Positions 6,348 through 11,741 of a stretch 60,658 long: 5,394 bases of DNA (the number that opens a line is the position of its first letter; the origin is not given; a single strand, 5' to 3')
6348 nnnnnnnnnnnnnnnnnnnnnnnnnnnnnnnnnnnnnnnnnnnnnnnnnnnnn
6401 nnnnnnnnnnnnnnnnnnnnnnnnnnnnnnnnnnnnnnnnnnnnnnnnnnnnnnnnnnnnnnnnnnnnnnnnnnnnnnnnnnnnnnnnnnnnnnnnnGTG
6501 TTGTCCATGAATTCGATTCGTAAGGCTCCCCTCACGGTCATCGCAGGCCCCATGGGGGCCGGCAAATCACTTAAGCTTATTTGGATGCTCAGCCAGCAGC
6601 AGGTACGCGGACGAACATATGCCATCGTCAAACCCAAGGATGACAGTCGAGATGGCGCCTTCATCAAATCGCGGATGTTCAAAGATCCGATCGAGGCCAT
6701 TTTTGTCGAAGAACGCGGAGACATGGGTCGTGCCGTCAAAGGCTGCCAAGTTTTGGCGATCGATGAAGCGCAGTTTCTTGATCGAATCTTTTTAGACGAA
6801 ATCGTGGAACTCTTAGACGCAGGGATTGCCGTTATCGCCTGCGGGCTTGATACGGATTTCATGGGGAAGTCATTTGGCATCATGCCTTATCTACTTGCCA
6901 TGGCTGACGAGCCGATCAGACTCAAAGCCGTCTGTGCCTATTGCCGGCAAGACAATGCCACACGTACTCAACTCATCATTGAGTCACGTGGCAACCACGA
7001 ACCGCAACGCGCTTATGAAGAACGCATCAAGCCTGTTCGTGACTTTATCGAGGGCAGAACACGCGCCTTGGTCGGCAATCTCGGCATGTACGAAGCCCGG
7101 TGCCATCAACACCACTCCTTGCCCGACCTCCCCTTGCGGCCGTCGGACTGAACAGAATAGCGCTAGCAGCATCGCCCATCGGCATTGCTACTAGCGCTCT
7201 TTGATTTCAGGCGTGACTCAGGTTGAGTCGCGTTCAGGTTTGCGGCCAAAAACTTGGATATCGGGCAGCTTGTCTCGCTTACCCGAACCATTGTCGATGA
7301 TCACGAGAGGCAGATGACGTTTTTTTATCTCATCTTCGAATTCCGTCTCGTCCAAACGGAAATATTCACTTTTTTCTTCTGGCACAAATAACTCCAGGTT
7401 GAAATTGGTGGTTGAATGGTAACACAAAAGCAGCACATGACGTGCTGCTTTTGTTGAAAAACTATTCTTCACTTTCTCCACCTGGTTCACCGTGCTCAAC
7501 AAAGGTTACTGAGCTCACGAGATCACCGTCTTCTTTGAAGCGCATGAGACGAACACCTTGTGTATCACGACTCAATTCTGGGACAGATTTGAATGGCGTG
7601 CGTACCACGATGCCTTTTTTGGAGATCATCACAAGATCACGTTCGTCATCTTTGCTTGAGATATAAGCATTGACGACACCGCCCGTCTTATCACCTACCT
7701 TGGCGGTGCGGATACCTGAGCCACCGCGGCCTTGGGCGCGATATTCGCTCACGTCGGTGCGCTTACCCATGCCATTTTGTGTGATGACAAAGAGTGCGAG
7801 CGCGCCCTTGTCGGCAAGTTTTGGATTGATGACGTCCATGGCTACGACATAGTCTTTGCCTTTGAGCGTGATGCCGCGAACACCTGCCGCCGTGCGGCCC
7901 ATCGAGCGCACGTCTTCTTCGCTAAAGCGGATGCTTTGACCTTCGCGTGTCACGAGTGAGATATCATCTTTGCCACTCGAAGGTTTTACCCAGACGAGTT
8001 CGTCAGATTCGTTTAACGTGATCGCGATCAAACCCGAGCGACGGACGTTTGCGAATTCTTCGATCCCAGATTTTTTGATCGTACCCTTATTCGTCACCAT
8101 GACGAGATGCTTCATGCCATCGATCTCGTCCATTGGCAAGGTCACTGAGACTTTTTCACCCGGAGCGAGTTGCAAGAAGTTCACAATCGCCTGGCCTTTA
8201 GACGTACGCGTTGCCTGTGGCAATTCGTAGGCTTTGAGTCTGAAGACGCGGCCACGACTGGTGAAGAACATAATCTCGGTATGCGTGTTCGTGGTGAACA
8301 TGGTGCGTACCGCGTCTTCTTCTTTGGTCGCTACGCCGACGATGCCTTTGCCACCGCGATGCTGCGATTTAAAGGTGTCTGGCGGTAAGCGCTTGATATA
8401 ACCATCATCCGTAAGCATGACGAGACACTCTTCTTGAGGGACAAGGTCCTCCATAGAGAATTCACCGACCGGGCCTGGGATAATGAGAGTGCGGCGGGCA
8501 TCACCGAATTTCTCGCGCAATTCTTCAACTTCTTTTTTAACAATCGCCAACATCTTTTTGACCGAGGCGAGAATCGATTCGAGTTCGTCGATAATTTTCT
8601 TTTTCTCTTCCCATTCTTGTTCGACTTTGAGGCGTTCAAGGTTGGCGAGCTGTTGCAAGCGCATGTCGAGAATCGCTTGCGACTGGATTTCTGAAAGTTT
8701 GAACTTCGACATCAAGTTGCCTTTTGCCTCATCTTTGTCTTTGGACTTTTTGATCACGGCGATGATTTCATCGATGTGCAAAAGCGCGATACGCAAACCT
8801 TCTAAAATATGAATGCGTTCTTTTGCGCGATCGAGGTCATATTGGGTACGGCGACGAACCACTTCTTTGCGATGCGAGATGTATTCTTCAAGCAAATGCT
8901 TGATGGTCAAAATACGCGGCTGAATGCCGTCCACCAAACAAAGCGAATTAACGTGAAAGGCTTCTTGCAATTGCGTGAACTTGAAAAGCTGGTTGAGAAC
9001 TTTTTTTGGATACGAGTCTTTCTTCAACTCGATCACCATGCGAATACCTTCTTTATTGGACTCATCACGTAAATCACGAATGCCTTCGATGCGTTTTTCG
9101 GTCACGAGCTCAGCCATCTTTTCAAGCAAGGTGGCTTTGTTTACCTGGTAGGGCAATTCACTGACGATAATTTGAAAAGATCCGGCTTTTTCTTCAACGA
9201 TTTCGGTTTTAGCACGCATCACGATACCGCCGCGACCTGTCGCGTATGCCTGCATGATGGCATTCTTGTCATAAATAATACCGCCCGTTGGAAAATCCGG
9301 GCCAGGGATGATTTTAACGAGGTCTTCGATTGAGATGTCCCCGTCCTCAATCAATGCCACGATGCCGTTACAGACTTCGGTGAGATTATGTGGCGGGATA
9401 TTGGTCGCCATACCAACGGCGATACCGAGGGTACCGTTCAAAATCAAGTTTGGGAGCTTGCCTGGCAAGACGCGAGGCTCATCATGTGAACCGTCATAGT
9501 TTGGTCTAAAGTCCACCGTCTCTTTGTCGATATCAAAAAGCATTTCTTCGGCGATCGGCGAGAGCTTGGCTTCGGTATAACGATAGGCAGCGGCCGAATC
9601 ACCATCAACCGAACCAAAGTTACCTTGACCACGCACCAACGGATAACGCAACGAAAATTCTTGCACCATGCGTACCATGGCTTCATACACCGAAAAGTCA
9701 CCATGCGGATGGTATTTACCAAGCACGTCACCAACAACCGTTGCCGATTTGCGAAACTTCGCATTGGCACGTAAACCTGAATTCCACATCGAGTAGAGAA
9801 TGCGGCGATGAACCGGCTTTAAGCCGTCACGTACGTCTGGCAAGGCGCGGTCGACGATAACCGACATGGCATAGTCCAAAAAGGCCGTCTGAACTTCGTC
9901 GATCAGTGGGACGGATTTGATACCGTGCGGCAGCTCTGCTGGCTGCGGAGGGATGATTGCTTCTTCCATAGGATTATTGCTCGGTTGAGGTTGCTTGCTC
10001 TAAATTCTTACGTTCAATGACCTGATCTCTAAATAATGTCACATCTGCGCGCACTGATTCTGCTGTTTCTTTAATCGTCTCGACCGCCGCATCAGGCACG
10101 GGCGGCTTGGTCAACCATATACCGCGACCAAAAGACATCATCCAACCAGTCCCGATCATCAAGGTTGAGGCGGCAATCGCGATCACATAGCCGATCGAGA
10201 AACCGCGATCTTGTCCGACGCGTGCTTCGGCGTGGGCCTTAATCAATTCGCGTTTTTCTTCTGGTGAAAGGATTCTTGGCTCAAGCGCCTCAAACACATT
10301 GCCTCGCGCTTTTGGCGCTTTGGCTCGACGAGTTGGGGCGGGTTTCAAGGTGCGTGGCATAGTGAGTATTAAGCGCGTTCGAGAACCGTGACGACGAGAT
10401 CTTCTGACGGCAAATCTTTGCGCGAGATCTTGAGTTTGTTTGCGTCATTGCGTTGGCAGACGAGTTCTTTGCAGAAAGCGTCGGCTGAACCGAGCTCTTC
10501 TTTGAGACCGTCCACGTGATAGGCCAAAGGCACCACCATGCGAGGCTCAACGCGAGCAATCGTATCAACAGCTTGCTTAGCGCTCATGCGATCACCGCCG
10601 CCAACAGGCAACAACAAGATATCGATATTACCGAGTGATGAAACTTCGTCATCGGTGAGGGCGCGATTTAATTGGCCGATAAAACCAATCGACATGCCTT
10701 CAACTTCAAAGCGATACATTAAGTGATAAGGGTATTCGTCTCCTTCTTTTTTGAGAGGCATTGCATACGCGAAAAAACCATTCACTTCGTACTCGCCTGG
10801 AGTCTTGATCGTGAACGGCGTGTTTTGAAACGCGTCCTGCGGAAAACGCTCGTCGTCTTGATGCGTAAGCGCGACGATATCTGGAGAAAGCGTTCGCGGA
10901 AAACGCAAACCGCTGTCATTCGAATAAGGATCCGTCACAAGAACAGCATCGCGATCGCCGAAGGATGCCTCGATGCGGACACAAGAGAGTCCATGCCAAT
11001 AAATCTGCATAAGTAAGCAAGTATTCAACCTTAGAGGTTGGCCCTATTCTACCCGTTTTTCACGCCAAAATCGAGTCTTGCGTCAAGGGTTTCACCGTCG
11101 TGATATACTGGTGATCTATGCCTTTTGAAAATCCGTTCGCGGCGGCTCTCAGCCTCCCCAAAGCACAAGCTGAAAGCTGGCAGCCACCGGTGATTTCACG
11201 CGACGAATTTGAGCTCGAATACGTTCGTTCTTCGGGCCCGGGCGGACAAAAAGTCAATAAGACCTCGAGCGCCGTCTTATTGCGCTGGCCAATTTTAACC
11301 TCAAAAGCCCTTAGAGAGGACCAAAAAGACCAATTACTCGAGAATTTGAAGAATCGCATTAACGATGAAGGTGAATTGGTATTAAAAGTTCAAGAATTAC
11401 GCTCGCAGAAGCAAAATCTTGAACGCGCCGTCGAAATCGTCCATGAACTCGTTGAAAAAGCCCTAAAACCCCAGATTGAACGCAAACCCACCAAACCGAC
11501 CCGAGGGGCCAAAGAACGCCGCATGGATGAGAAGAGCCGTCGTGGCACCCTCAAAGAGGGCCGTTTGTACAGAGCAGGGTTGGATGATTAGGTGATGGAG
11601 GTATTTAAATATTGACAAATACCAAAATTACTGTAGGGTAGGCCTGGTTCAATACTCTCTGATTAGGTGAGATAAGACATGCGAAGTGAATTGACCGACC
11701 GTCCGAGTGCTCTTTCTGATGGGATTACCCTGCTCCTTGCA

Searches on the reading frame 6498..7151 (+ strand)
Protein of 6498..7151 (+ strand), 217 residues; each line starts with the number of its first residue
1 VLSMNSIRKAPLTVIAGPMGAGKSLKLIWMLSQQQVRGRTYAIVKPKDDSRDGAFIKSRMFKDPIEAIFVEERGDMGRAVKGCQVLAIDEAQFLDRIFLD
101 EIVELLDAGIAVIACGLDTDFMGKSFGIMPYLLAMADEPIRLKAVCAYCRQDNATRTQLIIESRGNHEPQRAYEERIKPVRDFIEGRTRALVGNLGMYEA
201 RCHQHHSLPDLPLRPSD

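Call 72: search_protein_families(library=pfam, proteins=[window:6498-7151:+])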
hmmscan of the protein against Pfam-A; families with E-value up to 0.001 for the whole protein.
window:6498-7151:+ (217 aa): 3 families
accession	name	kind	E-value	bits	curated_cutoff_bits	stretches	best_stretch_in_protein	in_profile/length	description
PF00265.24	TK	-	6e-25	88.5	20.6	1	12-206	3-176/176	Thymidine kinase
PF13401.12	AAA_22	-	8.9e-06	26.5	27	1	9-116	4-122/130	AAA domain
PF02492.25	cobW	-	3.4e-05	23.9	20.7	0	11-44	1-33/180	CobW/HypB/UreG, nucleotide-binding domain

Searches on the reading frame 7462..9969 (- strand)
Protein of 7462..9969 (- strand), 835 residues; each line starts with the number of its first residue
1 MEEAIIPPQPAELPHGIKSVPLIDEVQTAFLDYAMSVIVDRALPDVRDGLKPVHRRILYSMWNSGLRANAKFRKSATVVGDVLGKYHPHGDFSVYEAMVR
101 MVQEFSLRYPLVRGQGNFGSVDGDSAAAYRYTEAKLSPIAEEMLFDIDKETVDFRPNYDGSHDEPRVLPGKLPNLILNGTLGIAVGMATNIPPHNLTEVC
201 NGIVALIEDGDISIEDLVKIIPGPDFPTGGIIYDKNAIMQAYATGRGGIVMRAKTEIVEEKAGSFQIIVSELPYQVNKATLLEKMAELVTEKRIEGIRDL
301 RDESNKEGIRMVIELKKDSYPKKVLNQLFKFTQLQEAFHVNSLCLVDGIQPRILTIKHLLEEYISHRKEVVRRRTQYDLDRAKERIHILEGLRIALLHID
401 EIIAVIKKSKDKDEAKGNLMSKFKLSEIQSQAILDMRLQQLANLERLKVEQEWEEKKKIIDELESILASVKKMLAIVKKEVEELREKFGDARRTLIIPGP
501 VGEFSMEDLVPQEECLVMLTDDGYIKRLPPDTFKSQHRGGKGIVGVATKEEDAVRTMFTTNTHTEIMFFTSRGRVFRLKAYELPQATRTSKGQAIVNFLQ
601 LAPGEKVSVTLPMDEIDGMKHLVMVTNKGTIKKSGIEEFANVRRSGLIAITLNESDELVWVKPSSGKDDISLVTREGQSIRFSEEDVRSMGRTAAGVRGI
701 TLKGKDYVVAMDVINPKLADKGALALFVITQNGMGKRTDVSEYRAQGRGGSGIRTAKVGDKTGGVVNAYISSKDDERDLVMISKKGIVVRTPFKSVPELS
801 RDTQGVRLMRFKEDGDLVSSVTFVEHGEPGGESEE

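Call 34: search_protein_families(library=ncbifam, proteins=[window:7462-9969:-])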
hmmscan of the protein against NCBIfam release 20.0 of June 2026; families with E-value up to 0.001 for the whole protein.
window:7462-9969:- (835 aa): 10 families
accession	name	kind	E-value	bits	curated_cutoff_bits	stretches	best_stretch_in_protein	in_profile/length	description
NF004043.1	PRK05560.1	equivalog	0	1148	902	1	17-819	2-794/798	DNA gyrase subunit A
TIGR01063.1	gyrA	equivalog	0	1091.9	877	1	17-819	1-794/800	DNA topoisomerase (ATP-hydrolyzing) subunit A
NF038098.1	GyrA_w_intein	exception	6.4e-264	878.9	1850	2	132-819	538-1222/1232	intein-containing DNA gyrase subunit A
NF004044.1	PRK05561.1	subfamily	1.1e-258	860.7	654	2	22-715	2-686/738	DNA topoisomerase (ATP-hydrolyzing)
TIGR01061.1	parC_Gpos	equivalog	2.4e-212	707.3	813.25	2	20-715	4-695/737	DNA topoisomerase IV subunit A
NF010586.0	PRK13979.1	equivalog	6.1e-212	706.2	1475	3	17-662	13-663/957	DNA topoisomerase IV subunit A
TIGR01062.1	parC_Gneg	equivalog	2.5e-186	621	628.9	1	19-704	3-672/735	DNA topoisomerase IV subunit A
NF007209.0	PRK09631.1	equivalog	1.2e-75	255.4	644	1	27-493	9-452/635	DNA topoisomerase IV subunit A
NF009397.0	PRK12758.1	equivalog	7.4e-72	242.6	780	1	27-492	28-470/870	DNA gyrase/topoisomerase IV subunit A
NF007208.0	PRK09630.1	equivalog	1.1e-53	182.9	598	1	24-478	6-438/479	DNA topoisomerase IV subunit A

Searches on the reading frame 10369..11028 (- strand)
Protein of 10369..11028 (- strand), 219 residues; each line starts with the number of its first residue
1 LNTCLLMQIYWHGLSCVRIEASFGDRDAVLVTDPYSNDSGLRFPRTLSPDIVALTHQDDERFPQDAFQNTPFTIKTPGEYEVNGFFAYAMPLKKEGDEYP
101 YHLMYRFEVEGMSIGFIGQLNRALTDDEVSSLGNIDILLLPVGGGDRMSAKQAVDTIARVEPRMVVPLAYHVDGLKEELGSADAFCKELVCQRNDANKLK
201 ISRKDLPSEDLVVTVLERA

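Call 72: search_protein_families(library=pfam, proteins=[window:10369-11028:-])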
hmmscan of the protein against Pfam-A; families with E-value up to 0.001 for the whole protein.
window:10369-11028:- (219 aa): 1 family
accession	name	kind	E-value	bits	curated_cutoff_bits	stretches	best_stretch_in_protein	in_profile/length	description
PF13483.12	Lactamase_B_3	-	5e-27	95.3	24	1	8-168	1-159/160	Beta-lactamase superfamily domain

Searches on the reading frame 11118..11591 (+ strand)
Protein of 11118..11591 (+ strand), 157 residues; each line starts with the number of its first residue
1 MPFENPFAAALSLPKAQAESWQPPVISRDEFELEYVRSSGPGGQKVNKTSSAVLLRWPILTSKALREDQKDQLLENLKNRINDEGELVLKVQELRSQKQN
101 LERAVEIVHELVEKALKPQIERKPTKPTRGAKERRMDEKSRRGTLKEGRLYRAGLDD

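Call 72: search_protein_families(library=pfam, proteins=[window:11118-11591:+])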
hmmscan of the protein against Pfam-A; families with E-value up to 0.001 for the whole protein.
window:11118-11591:+ (157 aa): 2 families
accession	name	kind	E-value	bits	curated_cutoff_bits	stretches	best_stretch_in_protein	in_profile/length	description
PF00472.26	RF-1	-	8e-19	68.1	35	1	26-147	7-114/116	RF-1 domain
PF24565.1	Ned1_M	-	0.00098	19.4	27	0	74-119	23-68/100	Nuclear elongation and deformation protein 1-like, middle domain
